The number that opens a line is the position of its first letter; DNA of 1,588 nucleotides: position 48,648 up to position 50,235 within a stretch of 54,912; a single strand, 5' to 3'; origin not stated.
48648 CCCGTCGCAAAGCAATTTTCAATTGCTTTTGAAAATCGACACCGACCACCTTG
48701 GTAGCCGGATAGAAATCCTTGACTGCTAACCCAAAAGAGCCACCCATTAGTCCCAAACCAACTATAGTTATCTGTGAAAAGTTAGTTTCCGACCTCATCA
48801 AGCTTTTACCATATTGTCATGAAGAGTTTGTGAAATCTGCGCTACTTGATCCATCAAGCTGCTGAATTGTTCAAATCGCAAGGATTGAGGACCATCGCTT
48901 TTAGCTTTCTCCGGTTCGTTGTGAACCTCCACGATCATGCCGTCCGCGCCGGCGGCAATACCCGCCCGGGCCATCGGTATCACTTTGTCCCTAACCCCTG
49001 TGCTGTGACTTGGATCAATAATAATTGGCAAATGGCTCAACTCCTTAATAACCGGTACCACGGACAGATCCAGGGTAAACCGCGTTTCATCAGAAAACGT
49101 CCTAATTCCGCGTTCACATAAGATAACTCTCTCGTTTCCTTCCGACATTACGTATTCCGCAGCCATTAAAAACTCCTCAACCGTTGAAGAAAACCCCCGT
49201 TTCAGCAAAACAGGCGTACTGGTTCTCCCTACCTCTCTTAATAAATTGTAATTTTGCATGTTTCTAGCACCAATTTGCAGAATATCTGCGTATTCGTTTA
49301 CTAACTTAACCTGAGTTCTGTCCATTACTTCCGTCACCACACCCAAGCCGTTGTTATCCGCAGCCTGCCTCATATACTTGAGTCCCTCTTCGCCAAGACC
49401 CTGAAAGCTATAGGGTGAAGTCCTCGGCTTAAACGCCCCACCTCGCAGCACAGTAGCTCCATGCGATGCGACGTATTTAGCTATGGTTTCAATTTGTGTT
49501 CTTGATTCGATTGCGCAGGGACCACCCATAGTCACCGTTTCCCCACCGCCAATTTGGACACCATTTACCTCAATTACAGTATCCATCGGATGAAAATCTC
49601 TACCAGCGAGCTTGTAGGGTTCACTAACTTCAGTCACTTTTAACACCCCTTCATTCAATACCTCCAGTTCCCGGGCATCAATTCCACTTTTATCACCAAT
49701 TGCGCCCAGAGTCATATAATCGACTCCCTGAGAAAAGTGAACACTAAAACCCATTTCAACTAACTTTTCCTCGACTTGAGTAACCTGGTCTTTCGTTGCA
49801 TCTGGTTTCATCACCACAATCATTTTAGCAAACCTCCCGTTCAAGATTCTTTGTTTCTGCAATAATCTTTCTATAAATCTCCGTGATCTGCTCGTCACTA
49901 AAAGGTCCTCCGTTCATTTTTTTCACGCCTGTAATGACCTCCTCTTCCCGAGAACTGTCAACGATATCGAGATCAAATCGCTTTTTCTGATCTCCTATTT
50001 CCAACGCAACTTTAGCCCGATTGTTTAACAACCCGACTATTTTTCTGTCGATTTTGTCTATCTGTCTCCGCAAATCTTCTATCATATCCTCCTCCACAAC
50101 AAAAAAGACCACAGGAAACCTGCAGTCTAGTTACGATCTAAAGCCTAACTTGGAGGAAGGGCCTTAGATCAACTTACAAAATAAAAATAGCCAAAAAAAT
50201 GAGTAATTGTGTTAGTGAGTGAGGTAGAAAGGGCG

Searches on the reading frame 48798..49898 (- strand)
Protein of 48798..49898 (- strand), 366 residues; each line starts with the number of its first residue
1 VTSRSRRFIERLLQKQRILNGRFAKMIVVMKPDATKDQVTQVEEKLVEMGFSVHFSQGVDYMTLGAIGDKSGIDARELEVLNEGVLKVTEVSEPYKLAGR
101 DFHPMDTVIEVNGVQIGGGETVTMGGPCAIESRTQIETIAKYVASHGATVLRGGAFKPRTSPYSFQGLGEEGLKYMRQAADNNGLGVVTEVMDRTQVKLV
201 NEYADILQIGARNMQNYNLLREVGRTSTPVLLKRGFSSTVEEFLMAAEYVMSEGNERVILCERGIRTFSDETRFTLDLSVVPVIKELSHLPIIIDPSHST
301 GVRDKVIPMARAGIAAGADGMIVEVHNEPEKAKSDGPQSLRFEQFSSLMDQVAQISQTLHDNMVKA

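Call 4: search_protein_families(library=pfam, proteins=[window:48798-49898:-])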
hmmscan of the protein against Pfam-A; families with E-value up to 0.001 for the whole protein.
window:48798-49898:- (366 aa): 3 families
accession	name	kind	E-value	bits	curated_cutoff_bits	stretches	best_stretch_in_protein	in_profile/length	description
PF00793.26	DAHP_synth_1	-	7.4e-81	271.4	25.5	1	108-356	3-265/270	DAHP synthetase I family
PF18152.6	DAHP_snth_FXD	-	1.3e-18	67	27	1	26-93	1-67/67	DAHP synthase ferredoxin-like domain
PF03102.20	NeuB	-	5.3e-10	39.6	22.1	1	167-361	52-238/241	NeuB family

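Call 7: find_related_loci(query=window:48798-49898:-, collection=genome_contigs, flank=3000)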
Query window:48798-49898:- (366 aa) in genome_contigs; peptide patterns used: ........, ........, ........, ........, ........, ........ (x = any residue, [..] = any of these).
600 stretches matched a pattern (row limit reached: there are more); 584 encode a relative of the query (tblastn E <= 1e-3); the best 80 are kept; 80 distinct loci.
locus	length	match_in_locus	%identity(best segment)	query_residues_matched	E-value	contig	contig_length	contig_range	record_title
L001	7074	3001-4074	79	2-360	0e+0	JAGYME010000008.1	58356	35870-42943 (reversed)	Candidatus Bipolaricaulota bacterium isolate M55B111 8, whole genome shotgun sequence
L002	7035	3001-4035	80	22-366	0e+0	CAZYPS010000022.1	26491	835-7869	MAG TPA_asm: uncultured Thermotogae bacterium isolate SRP185896_co1_62 genome assembly, contig: NODE_756_length_26491_co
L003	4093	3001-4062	79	13-366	0e+0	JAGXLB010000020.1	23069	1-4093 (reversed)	Candidatus Bipolaricaulota bacterium isolate GSL_GSL3510_5 NODE_251_length_23069_cov_9.99786, whole genome shotgun seque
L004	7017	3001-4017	58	20-359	7e-133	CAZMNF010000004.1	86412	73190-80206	MAG TPA_asm: uncultured Thermotogae bacterium isolate SRP185896_co2_339 genome assembly, contig: NODE_59_length_86412_co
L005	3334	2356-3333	64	24-350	3e-137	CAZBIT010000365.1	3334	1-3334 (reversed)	MAG TPA_asm: uncultured bacterium isolate binchicken_co119_530 genome assembly, contig: NODE_52835_length_3334_cov_5.758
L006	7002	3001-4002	56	26-360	7e-132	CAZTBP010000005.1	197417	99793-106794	MAG TPA_asm: uncultured Ignavibacteriales bacterium isolate binchicken_co17_316 genome assembly, contig: NODE_138_length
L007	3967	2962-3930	60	25-348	3e-134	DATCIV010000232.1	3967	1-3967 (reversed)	MAG TPA_asm: Candidatus Bipolaricaulota bacterium isolate SMAG_U7868 k141_778817, whole genome shotgun sequence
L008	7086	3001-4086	57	6-356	1e-130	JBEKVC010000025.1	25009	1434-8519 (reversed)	MAG: Terriglobia bacterium isolate SPRUCE 596 SPRUCE_596_25, whole genome shotgun sequence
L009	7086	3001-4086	57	6-356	1e-130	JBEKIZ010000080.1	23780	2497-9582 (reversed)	MAG: Terriglobia bacterium isolate SPRUCE 311 SPRUCE_311_80, whole genome shotgun sequence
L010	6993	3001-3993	59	26-356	4e-130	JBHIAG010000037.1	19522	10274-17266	MAG: Terriglobia bacterium isolate K_3_bin.15 NODE_784_length_19522_cov_9.820311, whole genome shotgun sequence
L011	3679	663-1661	60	26-359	2e-133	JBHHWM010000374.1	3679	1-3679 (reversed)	MAG: Rhodothermales bacterium isolate S.2_sp2_bin.19 NODE_4755_length_3679_cov_12.847130, whole genome shotgun sequence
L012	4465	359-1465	56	6-363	5e-130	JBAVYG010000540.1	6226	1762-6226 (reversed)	MAG: Terriglobia bacterium isolate MFD02755_ilm_asm_bin12 k127_73929, whole genome shotgun sequence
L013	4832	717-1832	56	6-366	9e-130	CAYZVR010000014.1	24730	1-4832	MAG TPA_asm: uncultured Acidobacteriota bacterium isolate SRP119689_co1_316 genome assembly, contig: NODE_2561_length_24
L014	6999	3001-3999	61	24-356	5e-129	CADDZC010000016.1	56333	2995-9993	Acidobacteria bacterium isolate 17 genome assembly, contig: NODE_255_length_56333_cov_43.597356, whole genome shotgun se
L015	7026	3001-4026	60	20-363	5e-128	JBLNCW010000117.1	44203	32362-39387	MAG: Rhodospirillales bacterium isolate MAG115 PRJNA950955_bin23_renamed_116, whole genome shotgun sequence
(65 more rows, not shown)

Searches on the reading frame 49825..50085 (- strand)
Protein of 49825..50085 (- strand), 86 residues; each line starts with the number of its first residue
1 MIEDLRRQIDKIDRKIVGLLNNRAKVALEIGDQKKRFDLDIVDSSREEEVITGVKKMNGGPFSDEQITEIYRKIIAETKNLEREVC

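Call 4: search_protein_families(library=pfam, proteins=[window:49825-50085:-])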
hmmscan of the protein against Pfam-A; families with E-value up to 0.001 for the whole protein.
window:49825-50085:- (86 aa): 1 family
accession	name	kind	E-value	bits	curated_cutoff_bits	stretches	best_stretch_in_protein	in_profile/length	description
PF01817.26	CM_2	-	1.7e-21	76.6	27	1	5-82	1-79/80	Chorismate mutase type II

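Call 16: find_encoding_contigs(protein=window:49825-50085:-, flank=3000, max_places=6)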
Protein window:49825-50085:- (86 aa): 5 contigs read that carry it; 3 places shown.
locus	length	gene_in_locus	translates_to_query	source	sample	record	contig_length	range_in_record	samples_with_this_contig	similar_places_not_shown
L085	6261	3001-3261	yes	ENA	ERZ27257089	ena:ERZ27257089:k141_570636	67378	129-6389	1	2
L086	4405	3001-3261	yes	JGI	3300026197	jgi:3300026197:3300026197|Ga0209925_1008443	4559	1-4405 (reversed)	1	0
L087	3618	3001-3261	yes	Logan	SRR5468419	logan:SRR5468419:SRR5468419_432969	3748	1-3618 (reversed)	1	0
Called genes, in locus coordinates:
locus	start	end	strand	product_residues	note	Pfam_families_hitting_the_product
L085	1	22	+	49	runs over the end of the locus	?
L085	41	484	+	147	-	PF00334:NDK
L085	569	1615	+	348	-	PF00154:RecA_N, PF08423:Rad51 (weak), PF06745:ATPase (faint), PF21096:RecA_C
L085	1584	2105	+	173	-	PF02631:RecX_HTH2 (faint), PF21982:RecX_HTH1 (weak), PF21981:RecX_HTH3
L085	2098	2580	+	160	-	PF02542:YgbB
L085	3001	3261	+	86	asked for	PF01817:CM_2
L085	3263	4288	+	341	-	PF18152:DAHP_snth_FXD, PF00793:DAHP_synth_1, PF03102:NeuB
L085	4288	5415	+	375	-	PF03446:NAD_binding_2 (weak), PF02153:PDH_N, PF20463:PDH_C, PF01842:ACT (weak)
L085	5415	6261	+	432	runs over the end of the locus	PF00275:EPSP_synthase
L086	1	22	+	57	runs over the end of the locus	?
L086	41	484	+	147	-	PF00334:NDK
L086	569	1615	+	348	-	PF00154:RecA_N, PF08423:Rad51 (weak), PF06745:ATPase (faint), PF21096:RecA_C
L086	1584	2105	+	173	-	PF02631:RecX_HTH2 (faint), PF21982:RecX_HTH1 (weak), PF21981:RecX_HTH3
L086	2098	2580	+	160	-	PF02542:YgbB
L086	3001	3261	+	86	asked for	PF01817:CM_2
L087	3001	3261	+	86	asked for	PF01817:CM_2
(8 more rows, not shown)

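Call 20: find_homologous_proteins(query=window:49828-50085:-, max_evalue=1e-8)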
Query window:49828-50085:- (86 aa): 2 proteins with E <= 1e-8 among 2 candidates.
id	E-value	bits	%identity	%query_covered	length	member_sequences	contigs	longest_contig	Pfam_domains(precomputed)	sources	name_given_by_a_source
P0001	1.0e-46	174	100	100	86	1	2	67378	PF01817.27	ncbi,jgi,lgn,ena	-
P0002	1.9e-34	135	77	100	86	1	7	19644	PF01817.27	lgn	-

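Call 22: find_encoding_contigs(protein=P0002, flank=1500, max_places=10)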
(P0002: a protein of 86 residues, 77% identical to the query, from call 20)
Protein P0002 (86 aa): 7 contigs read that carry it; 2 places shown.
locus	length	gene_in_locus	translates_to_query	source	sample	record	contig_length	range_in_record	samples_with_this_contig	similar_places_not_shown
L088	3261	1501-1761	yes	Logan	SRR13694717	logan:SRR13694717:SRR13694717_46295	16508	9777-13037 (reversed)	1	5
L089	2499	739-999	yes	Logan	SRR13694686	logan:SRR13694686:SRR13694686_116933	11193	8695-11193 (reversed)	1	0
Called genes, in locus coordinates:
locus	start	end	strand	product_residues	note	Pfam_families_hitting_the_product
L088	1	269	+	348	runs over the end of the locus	PF00154:RecA_N, PF08423:Rad51, PF06745:ATPase (weak), PF27531:MT3502_N (weak), PF21096:RecA_C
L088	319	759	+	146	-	PF21982:RecX_HTH1 (weak), PF02631:RecX_HTH2 (faint), PF21981:RecX_HTH3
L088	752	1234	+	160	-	PF02542:YgbB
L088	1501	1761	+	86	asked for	PF01817:CM_2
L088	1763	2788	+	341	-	PF18152:DAHP_snth_FXD, PF00793:DAHP_synth_1, PF03102:NeuB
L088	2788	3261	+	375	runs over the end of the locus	PF03446:NAD_binding_2 (weak), PF02153:PDH_N, PF01842:ACT (faint), PF20463:PDH_C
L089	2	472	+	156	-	?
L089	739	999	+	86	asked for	PF01817:CM_2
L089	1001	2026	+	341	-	PF18152:DAHP_snth_FXD, PF00793:DAHP_synth_1, PF03102:NeuB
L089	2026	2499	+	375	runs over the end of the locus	PF03446:NAD_binding_2 (weak), PF02153:PDH_N, PF01842:ACT (faint), PF20463:PDH_C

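Call 26: find_homologous_proteins(query=A2, max_evalue=1e-10)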
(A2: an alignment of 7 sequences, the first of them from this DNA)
Query A2 (7 sequences) (86 aa, profile of the alignment): 767 proteins with E <= 1e-10 among 1300 candidates; the best 120 are listed.
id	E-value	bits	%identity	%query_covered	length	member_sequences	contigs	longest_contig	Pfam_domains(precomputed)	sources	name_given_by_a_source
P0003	4.0e-42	160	52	99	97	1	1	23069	PF01817.27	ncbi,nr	ncbi:chorismate mutase [Candidatus Bipolaricaulota bacterium]|nr:chorismate mutase [Candidatus Bipol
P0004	1.4e-41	158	52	99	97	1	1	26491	PF01817.27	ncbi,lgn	-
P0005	2.3e-41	157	53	99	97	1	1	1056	PF01817.27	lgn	-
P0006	7.1e-41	156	56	99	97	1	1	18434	PF01817.27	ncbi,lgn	-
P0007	2.0e-40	154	55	99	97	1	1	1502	PF01817.27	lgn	-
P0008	2.1e-40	154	61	99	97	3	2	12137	PF01817.27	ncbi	-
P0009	2.1e-40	154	55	99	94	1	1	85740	PF01817.27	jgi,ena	-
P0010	3.3e-40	154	52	99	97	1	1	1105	PF01817.27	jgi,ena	-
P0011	6.8e-40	153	53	99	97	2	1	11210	PF01817.27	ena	-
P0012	5.8e-39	150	53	99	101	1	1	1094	PF01817.27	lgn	-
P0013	1.5e-37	145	48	99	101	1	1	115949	PF01817.27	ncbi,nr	ncbi:chorismate mutase [Candidatus Bipolaricaulota bacterium]|nr:chorismate mutase [Candidatus Bipol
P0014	1.5e-37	145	55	99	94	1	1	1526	PF01817.27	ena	-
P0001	2.3e-37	145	100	100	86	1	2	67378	PF01817.27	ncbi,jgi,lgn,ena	-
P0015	3.1e-37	144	52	99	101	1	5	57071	PF01817.27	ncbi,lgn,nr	ncbi:MAG: chorismate mutase [Candidatus Bipolaricaulota bacterium]|nr:chorismate mutase [Candidatus 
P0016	5.8e-37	143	56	99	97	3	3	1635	PF01817.27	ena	-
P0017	1.2e-36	142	48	99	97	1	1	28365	PF01817.27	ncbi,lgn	ncbi:MAG: chorismate mutase [Candidatus Bipolaricaulia bacterium]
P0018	1.6e-36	142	55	99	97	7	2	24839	PF01817.27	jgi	-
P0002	5.6e-36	140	77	100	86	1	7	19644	PF01817.27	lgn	-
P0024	1.9e-33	132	47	99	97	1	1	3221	PF01817.27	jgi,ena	-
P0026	1.2e-32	129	50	95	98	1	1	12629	PF01817.27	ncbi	-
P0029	7.1e-32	127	48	99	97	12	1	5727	PF01817.27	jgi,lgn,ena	-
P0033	5.9e-30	121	62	95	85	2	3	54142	PF01817.27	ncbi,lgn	ncbi:MAG: chorismate mutase [Candidatus Acetothermia bacterium]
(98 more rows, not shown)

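Call 27: find_encoding_contigs(protein=P0006, flank=1200, max_places=2)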
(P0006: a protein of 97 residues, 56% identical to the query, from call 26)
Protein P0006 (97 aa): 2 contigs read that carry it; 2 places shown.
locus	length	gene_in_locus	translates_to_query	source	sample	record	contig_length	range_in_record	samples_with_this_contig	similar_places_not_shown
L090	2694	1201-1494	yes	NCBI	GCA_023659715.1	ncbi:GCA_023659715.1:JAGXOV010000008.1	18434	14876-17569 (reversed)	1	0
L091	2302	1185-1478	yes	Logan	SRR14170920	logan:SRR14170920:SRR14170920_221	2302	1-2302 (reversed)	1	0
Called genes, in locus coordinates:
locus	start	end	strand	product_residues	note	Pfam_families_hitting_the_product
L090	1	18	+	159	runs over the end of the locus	PF02542:YgbB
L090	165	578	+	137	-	PF02566:OsmC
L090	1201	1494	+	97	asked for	PF01817:CM_2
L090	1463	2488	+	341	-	PF18152:DAHP_snth_FXD, PF00793:DAHP_synth_1, PF03102:NeuB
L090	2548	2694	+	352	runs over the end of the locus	PF02153:PDH_N, PF20463:PDH_C, PF01842:ACT (weak)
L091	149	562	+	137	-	PF02566:OsmC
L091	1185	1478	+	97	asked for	PF01817:CM_2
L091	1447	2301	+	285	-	?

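Call 28: find_encoding_contigs(protein=P0008, flank=1200, max_places=2)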
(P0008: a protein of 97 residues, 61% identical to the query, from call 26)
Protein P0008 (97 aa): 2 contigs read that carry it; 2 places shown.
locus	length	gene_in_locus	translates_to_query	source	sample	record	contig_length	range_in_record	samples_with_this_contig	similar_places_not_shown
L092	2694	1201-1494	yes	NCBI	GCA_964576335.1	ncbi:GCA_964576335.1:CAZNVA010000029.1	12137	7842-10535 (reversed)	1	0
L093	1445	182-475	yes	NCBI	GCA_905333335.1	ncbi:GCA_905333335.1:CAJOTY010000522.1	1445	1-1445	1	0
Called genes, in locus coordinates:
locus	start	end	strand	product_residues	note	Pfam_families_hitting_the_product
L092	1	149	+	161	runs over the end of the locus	PF02542:YgbB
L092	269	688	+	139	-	PF02566:OsmC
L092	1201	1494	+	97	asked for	PF01817:CM_2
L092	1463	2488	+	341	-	PF18152:DAHP_snth_FXD, PF00793:DAHP_synth_1, PF03102:NeuB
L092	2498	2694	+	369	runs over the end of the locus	PF03807:F420_oxidored (faint), PF02153:PDH_N, PF20463:PDH_C, PF01842:ACT (weak)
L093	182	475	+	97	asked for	PF01817:CM_2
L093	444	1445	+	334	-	?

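Call 29: find_encoding_contigs(protein=P0013, flank=1200, max_places=2)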
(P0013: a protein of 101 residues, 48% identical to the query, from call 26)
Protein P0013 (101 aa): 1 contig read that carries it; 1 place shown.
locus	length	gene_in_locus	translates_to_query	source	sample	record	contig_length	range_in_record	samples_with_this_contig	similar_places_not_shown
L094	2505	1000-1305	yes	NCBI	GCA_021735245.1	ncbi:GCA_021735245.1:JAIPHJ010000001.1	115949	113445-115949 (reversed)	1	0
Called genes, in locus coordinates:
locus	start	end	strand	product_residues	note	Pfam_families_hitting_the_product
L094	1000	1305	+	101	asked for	PF01817:CM_2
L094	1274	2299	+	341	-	PF18152:DAHP_snth_FXD, PF00793:DAHP_synth_1, PF03102:NeuB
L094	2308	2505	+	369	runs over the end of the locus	PF02153:PDH_N, PF20463:PDH_C, PF01842:ACT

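Call 30: find_encoding_contigs(protein=P0033, flank=1200, max_places=2)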
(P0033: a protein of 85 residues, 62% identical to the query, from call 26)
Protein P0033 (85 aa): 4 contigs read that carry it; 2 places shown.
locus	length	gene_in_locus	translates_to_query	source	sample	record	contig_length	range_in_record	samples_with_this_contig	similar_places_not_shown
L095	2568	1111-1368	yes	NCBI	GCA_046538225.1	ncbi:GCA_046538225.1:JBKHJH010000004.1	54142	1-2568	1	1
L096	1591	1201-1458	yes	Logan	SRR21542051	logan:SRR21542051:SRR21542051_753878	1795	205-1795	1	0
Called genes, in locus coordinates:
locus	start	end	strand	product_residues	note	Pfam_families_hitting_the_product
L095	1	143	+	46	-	PF00872:Transposase_mut (weak)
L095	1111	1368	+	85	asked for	PF01817:CM_2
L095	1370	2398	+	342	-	PF18152:DAHP_snth_FXD, PF00793:DAHP_synth_1, PF03102:NeuB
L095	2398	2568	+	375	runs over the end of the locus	PF02153:PDH_N, PF20463:PDH_C, PF01842:ACT (faint)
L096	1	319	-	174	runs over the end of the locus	?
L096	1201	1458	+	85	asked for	PF01817:CM_2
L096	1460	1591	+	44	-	?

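Call 32: find_encoding_contigs(protein=P0015, flank=1200, max_places=3)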
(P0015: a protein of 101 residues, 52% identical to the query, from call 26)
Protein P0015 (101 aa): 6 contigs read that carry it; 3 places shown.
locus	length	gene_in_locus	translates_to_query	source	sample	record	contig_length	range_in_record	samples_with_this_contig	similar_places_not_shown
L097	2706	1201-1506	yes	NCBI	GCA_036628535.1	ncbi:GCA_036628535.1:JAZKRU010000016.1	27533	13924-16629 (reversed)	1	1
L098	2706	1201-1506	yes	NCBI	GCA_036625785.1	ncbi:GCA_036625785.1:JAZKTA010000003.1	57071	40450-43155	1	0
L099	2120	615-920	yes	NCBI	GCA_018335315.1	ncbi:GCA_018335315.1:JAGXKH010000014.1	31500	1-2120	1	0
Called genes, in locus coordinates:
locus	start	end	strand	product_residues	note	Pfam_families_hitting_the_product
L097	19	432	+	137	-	PF02566:OsmC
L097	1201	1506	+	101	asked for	PF01817:CM_2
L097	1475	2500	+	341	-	PF18152:DAHP_snth_FXD, PF00793:DAHP_synth_1, PF03102:NeuB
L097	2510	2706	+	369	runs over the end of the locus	PF02153:PDH_N, PF20463:PDH_C, PF01842:ACT (weak)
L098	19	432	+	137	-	PF02566:OsmC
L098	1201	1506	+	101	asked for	PF01817:CM_2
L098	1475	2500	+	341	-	PF18152:DAHP_snth_FXD, PF00793:DAHP_synth_1, PF03102:NeuB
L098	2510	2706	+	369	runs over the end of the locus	PF02153:PDH_N, PF20463:PDH_C, PF01842:ACT (weak)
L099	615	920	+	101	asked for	PF01817:CM_2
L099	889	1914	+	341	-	PF18152:DAHP_snth_FXD, PF00793:DAHP_synth_1, PF03102:NeuB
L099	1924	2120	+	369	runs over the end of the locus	PF02153:PDH_N, PF20463:PDH_C, PF01842:ACT (weak)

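Call 33: find_encoding_contigs(protein=P0017, flank=1200, max_places=2)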
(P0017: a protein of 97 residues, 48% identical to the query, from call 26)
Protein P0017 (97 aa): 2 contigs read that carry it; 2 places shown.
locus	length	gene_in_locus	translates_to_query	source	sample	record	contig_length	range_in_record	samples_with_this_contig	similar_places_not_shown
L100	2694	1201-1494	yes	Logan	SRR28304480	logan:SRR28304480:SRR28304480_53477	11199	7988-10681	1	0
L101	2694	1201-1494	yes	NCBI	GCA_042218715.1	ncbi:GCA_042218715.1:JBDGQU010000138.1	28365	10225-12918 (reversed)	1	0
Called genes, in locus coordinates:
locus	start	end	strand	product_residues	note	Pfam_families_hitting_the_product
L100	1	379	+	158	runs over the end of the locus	PF02542:YgbB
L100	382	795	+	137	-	PF02566:OsmC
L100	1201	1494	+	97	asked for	PF01817:CM_2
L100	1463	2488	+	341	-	PF18152:DAHP_snth_FXD, PF00793:DAHP_synth_1, PF03102:NeuB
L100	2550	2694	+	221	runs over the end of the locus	?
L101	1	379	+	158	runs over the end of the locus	PF02542:YgbB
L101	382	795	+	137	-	PF02566:OsmC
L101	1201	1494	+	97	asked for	PF01817:CM_2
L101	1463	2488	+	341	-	PF18152:DAHP_snth_FXD, PF00793:DAHP_synth_1, PF03102:NeuB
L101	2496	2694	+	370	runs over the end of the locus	PF02153:PDH_N, PF20463:PDH_C, PF01842:ACT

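Call 34: find_encoding_contigs(protein=P0026, flank=1200, max_places=2)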
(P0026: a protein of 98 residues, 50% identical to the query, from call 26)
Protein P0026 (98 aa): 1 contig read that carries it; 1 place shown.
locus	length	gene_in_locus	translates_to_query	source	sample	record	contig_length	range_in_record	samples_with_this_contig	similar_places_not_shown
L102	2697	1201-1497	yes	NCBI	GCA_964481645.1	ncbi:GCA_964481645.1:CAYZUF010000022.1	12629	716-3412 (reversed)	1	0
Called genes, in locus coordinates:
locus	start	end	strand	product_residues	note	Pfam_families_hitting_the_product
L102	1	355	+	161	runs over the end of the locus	PF02542:YgbB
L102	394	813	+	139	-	PF02566:OsmC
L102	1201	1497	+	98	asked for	PF01817:CM_2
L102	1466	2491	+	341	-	PF18152:DAHP_snth_FXD, PF00793:DAHP_synth_1, PF03102:NeuB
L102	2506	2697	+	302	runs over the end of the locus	?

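Call 35: find_encoding_contigs(protein=P0018, flank=1200, max_places=2)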
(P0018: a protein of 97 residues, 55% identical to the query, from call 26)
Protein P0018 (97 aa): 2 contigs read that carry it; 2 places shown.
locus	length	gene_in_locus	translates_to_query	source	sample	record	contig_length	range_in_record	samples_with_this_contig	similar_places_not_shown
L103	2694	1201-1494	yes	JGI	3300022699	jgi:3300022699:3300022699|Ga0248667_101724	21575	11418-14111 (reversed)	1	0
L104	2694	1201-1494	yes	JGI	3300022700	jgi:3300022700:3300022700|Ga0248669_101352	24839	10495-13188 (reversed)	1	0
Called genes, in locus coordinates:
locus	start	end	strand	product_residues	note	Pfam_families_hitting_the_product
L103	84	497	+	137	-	PF02566:OsmC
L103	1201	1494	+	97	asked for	PF01817:CM_2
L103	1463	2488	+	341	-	PF18152:DAHP_snth_FXD, PF00793:DAHP_synth_1, PF03102:NeuB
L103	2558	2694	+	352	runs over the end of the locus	PF02153:PDH_N, PF20463:PDH_C, PF01842:ACT (weak)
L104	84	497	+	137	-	PF02566:OsmC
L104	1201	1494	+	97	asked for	PF01817:CM_2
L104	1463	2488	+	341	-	PF18152:DAHP_snth_FXD, PF00793:DAHP_synth_1, PF03102:NeuB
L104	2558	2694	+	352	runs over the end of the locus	PF02153:PDH_N, PF20463:PDH_C, PF01842:ACT (weak)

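Call 71: find_encoding_contigs(protein=P0029, flank=1200, max_places=3)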
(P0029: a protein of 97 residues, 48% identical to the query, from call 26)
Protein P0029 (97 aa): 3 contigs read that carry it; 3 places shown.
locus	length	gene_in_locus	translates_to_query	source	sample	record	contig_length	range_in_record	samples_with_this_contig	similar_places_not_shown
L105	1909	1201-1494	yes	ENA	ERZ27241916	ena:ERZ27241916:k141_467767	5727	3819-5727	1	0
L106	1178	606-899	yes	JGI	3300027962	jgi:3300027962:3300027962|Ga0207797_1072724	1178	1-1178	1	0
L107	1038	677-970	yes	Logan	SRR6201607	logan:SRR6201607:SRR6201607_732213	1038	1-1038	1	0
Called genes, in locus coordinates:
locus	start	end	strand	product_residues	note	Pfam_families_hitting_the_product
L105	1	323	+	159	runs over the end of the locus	PF02542:YgbB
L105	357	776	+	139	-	PF02566:OsmC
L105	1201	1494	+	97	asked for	PF01817:CM_2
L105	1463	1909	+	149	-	?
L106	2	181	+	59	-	?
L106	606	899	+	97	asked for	PF01817:CM_2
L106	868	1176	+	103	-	?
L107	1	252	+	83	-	?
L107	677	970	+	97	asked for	PF01817:CM_2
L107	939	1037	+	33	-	?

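Call 72: find_encoding_contigs(protein=P0024, flank=1200, max_places=3)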
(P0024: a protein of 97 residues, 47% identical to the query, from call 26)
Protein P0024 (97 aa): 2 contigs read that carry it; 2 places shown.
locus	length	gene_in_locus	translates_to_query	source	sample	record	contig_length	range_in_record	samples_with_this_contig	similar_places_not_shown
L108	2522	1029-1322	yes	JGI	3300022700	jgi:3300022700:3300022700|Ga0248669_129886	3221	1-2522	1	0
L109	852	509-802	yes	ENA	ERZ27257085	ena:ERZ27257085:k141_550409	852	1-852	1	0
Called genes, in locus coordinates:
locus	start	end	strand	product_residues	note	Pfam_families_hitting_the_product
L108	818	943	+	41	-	-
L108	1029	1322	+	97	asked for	PF01817:CM_2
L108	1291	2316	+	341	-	PF18152:DAHP_snth_FXD, PF00793:DAHP_synth_1, PF03102:NeuB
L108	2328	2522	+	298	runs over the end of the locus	?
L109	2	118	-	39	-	?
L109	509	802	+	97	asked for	PF01817:CM_2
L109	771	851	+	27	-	?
